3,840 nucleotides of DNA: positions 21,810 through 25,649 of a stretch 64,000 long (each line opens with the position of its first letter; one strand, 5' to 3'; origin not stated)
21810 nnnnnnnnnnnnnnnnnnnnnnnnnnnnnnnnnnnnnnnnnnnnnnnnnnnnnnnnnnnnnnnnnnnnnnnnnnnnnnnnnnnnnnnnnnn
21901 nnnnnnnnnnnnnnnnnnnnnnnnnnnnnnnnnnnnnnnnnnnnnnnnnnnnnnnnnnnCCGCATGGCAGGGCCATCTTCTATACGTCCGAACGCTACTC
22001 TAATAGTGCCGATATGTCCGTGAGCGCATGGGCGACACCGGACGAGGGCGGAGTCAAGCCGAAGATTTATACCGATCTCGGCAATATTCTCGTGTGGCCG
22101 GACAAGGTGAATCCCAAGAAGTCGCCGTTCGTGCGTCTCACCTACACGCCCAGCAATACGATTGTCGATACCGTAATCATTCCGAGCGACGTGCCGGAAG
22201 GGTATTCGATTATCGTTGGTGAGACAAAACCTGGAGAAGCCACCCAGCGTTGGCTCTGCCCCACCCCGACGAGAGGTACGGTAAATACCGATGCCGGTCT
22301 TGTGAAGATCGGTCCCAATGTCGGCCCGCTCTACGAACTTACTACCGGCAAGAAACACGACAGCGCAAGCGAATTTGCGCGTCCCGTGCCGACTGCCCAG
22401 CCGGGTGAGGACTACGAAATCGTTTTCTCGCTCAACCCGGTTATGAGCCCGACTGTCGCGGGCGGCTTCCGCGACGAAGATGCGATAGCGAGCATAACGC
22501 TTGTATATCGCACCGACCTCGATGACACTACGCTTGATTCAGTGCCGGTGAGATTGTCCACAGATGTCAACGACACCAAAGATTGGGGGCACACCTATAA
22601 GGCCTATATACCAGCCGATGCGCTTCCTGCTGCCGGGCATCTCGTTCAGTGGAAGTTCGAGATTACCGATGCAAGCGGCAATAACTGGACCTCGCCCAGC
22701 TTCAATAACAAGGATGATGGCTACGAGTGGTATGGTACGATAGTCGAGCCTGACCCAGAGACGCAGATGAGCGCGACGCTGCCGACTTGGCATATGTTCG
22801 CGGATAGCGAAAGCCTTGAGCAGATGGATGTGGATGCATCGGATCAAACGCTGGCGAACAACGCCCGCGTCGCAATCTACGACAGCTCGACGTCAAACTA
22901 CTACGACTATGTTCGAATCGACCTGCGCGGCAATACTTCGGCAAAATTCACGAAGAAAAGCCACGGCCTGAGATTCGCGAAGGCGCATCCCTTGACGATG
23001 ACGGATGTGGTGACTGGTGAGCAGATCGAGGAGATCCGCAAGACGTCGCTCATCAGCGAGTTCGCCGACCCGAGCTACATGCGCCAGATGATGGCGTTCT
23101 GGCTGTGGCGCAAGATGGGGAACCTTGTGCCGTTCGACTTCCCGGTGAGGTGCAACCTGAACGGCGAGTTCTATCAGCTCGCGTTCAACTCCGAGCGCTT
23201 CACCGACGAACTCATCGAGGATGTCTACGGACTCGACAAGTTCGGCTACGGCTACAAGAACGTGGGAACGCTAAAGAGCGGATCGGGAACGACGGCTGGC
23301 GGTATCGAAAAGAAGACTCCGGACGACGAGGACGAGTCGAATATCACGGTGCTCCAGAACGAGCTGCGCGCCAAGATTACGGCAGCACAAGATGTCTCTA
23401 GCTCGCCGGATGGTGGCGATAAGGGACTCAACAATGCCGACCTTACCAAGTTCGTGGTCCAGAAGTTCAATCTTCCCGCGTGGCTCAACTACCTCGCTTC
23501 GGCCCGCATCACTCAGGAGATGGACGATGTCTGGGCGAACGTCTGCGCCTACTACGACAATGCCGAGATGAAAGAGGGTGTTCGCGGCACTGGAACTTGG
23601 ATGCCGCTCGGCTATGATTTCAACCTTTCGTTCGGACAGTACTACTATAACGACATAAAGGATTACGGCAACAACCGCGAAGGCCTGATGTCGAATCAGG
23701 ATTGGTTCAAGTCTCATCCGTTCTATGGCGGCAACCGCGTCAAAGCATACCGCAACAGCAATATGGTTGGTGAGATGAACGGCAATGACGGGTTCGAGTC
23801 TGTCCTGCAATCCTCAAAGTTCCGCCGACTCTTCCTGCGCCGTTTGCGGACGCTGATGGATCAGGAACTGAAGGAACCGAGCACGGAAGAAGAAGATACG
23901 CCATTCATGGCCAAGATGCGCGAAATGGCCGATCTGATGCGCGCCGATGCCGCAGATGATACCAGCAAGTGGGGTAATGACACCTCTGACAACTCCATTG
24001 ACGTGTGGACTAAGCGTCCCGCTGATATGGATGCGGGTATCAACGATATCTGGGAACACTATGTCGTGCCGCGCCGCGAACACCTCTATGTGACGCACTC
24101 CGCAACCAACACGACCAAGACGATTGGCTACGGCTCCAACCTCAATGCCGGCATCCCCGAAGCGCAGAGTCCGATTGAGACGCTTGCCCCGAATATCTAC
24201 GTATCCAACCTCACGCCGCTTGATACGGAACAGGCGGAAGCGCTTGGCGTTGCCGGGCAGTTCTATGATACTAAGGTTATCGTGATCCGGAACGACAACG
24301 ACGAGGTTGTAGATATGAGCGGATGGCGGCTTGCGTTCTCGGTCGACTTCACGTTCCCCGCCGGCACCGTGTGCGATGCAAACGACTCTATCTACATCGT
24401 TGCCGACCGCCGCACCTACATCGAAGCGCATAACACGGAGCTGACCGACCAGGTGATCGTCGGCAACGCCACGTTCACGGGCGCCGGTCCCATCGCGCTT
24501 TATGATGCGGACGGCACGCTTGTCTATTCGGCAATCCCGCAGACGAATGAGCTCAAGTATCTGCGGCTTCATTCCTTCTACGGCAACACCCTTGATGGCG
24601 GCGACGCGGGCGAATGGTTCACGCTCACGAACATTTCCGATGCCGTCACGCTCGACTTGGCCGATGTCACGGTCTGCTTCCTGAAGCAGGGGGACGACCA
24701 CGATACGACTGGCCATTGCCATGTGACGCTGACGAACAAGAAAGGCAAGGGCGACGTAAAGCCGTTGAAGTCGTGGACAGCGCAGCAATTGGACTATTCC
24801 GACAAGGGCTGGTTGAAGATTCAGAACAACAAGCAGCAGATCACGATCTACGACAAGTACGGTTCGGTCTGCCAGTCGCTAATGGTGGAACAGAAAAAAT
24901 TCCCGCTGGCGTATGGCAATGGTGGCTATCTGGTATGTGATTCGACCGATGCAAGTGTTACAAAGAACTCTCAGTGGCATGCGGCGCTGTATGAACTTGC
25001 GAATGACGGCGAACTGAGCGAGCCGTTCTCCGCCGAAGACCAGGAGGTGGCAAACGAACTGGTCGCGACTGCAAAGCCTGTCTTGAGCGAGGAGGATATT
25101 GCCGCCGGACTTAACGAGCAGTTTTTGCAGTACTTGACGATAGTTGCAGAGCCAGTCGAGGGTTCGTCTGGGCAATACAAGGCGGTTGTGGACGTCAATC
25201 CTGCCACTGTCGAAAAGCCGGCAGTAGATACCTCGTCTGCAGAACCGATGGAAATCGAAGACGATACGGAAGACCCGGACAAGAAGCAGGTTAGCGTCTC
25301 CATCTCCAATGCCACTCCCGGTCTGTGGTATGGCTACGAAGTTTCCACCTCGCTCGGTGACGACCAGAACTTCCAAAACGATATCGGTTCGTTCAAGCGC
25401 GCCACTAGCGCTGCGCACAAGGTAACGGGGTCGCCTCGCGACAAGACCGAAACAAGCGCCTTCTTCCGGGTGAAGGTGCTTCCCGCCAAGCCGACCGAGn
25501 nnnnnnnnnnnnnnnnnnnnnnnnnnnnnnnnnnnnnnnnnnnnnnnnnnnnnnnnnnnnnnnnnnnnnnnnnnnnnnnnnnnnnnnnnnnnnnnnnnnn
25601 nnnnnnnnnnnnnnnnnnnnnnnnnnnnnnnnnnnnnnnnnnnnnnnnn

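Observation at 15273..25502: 3409-aa secreted protein combining two metzincin protease modules, PATR, LamG-like lectin folds and an LTD-CotH-LTD unit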

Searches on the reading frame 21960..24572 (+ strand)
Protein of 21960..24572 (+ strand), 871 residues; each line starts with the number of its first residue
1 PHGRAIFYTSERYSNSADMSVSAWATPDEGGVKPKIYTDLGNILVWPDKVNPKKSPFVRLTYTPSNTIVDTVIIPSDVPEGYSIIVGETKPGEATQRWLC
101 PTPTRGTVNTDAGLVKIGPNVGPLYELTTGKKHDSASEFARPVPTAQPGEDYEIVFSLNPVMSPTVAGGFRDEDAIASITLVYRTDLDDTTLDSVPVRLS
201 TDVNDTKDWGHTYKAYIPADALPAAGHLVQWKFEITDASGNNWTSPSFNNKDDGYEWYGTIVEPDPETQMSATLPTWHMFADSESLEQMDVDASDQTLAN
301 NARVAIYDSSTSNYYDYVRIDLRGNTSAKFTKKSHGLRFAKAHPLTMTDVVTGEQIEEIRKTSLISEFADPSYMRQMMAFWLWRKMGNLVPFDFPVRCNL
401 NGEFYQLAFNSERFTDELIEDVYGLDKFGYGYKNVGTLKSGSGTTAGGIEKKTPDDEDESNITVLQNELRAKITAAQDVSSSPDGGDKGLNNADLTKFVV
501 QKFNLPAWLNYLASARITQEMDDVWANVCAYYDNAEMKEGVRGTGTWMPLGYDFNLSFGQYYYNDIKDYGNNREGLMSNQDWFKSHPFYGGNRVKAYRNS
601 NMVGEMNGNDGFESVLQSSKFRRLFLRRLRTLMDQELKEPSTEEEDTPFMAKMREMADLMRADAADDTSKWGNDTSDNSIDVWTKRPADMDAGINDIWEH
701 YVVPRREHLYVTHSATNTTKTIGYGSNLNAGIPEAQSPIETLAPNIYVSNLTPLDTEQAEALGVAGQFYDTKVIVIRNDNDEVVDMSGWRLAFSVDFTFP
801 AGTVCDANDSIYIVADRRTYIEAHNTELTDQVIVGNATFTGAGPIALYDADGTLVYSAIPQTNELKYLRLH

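Call 19: find_homologous_proteins(query=window:21960-24572:+, max_evalue=0.00001)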
Query window:21960-24572:+ (871 aa): 102 proteins with E <= 0.00001 among 8000 candidates.
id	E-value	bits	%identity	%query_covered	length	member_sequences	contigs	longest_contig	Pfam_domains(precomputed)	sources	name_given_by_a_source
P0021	0.0e+0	1573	80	100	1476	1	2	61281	PF08757.18,PF00932.26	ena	-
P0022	0.0e+0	1483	75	100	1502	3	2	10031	PF08757.18,PF00932.26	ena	-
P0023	0.0e+0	1471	76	100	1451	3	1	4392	PF08757.18,PF00932.26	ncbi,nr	ncbi:MAG: CotH kinase family protein, partial [Kiritimatiellae bacterium]|nr:CotH kinase family prot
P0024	0.0e+0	1471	75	100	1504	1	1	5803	PF08757.18,PF00932.26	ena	-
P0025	0.0e+0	1453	74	100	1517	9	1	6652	PF08757.18,PF00932.26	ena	-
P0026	0.0e+0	1443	73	100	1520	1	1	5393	PF08757.18,PF00932.26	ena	-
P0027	0.0e+0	1352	71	100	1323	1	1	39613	PF08757.18,PF00932.26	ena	-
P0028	0.0e+0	1338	71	98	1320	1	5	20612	PF08757.18,PF00932.26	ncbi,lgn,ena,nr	ncbi:MAG: CotH kinase family protein [Kiritimatiellae bacterium]|nr:CotH kinase family protein [Kiri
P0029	0.0e+0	1320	69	99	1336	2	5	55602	PF08757.18,PF00932.26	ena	-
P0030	0.0e+0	1302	69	99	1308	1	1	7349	PF08757.18,PF00932.26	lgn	-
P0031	0.0e+0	1295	68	100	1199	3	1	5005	PF08757.18,PF00932.26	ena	-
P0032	0.0e+0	1295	69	100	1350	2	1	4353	PF08757.18,PF00932.26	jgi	-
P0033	0.0e+0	1280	66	100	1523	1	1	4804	PF08757.18,PF00932.26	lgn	-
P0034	0.0e+0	1268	69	98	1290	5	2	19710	PF08757.18,PF00932.26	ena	-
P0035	0.0e+0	1252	67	100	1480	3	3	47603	PF08757.18,PF00932.26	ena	-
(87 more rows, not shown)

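Call 22: find_encoding_contigs(protein=P0021, flank=10000, max_places=3)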
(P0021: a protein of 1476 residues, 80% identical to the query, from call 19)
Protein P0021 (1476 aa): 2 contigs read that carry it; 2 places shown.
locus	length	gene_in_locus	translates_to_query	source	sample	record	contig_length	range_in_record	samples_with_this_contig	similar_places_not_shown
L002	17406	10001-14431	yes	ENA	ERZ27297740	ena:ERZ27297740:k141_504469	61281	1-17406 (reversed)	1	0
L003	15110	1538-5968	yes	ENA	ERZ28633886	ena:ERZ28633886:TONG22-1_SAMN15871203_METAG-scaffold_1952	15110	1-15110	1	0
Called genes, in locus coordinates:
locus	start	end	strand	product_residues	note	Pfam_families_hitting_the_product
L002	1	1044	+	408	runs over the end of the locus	PF00482:T2SSF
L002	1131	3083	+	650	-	PF17297:PEPCK_N, PF00821:PEPCK_GTP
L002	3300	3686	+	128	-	PF22548:AEP-TOTE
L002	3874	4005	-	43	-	-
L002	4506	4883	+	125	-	PF01042:Ribonuc_L-PSP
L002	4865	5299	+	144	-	PF11969:DcpS_C, PF01230:HIT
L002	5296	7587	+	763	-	PF00270:DEAD (weak), PF13307:Helicase_C_2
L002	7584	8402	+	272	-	PF08543:Phos_pyr_kin, PF00294:PfkB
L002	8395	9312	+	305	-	PF01479:S4, PF00849:PseudoU_synth_2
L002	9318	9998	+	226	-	PF10609:ParA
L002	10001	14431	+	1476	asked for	PF00932:LTD (weak), PF08757:CotH, PF00932:LTD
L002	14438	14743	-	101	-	PF05437:AzlD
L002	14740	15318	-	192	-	PF03591:AzlC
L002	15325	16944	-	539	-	PF02690:Na_Pi_cotrans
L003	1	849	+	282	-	?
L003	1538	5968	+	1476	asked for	PF00932:LTD (weak), PF08757:CotH, PF00932:LTD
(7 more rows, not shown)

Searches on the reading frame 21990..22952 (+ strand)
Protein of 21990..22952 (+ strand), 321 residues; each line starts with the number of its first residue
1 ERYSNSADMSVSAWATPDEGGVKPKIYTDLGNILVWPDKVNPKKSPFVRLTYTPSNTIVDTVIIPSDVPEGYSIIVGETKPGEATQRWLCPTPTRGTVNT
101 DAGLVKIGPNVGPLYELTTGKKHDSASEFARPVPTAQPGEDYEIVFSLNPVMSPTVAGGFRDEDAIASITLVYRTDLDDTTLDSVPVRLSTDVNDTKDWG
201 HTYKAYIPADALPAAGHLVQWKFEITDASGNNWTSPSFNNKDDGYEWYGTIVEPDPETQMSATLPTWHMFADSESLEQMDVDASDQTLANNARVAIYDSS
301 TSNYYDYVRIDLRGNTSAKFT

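Call 8: search_protein_families(library=pfam, proteins=[window:21990-22952:+], max_evalue=5)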
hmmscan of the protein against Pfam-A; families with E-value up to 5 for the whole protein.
window:21990-22952:+ (321 aa): 1 family
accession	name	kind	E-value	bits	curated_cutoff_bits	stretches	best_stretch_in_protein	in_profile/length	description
PF10128.15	OpcA_G6PD_assem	-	0.015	15.8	27.9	1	20-63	60-105/118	Glucose-6-phosphate dehydrogenase subunit N-terminal domain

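Call 51: search_protein_families(library=pfam, proteins=[window:22140-22922:+], max_evalue=1)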
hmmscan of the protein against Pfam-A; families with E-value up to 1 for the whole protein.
window:22140-22922:+ (261 aa): 0 families

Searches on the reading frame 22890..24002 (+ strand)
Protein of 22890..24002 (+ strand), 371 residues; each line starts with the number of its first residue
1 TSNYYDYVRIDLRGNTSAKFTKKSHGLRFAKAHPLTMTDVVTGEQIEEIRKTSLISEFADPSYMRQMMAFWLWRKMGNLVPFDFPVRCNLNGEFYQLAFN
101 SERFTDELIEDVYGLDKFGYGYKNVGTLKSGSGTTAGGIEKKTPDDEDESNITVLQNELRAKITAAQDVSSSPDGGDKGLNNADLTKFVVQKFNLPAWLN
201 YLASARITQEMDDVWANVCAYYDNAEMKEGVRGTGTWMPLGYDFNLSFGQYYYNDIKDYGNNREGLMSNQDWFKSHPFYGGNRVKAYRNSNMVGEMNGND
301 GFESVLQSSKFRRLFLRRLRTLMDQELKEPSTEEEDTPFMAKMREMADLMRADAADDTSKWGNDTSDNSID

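Call 9: search_protein_families(library=pfam, proteins=[window:22890-24002:+], max_evalue=5)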
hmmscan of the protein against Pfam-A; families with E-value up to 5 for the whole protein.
window:22890-24002:+ (371 aa): 1 family
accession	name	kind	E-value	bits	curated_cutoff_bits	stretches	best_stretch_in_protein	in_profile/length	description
PF08757.17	CotH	-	1.9e-22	80.6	23.8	1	10-335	1-276/322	CotH kinase protein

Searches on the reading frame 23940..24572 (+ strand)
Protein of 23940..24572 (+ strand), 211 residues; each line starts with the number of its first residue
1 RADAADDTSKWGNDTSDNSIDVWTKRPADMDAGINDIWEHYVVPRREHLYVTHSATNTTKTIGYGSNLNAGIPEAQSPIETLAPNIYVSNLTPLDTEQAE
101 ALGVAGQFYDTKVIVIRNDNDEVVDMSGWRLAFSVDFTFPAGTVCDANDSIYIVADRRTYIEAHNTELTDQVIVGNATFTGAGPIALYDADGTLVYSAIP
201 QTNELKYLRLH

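Call 9: search_protein_families(library=pfam, proteins=[window:23940-24572:+], max_evalue=5)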
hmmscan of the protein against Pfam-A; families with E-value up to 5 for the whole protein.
window:23940-24572:+ (211 aa): 1 family
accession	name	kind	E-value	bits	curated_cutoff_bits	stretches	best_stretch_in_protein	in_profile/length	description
PF00932.25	LTD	-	2.1e-10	41.4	34.3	1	110-195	22-102/109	Lamin Tail Domain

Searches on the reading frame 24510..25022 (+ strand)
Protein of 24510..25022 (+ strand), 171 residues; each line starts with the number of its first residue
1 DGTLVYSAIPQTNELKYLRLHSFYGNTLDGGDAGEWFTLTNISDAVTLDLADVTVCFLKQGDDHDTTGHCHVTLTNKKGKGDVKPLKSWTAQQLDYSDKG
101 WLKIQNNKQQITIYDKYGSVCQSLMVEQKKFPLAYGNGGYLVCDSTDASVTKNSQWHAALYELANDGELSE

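Call 9: search_protein_families(library=pfam, proteins=[window:24510-25022:+], max_evalue=5)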
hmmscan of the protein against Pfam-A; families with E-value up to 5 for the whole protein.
window:24510-25022:+ (171 aa): 0 families

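Call 82: search_protein_families(library=pfam, proteins=[window:24555-24992:+], max_evalue=1)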
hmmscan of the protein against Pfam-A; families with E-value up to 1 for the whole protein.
window:24555-24992:+ (146 aa): 0 families

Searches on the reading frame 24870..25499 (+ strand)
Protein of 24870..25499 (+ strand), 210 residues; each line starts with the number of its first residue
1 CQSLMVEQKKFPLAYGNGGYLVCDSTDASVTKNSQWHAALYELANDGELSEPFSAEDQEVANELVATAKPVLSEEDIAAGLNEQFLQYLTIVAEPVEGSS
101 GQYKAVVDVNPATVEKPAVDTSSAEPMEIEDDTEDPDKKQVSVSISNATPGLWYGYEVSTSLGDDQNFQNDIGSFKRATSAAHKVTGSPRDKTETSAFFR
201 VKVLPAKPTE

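Call 9: search_protein_families(library=pfam, proteins=[window:24870-25499:+], max_evalue=5)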
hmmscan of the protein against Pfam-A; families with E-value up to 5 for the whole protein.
window:24870-25499:+ (210 aa): 0 families
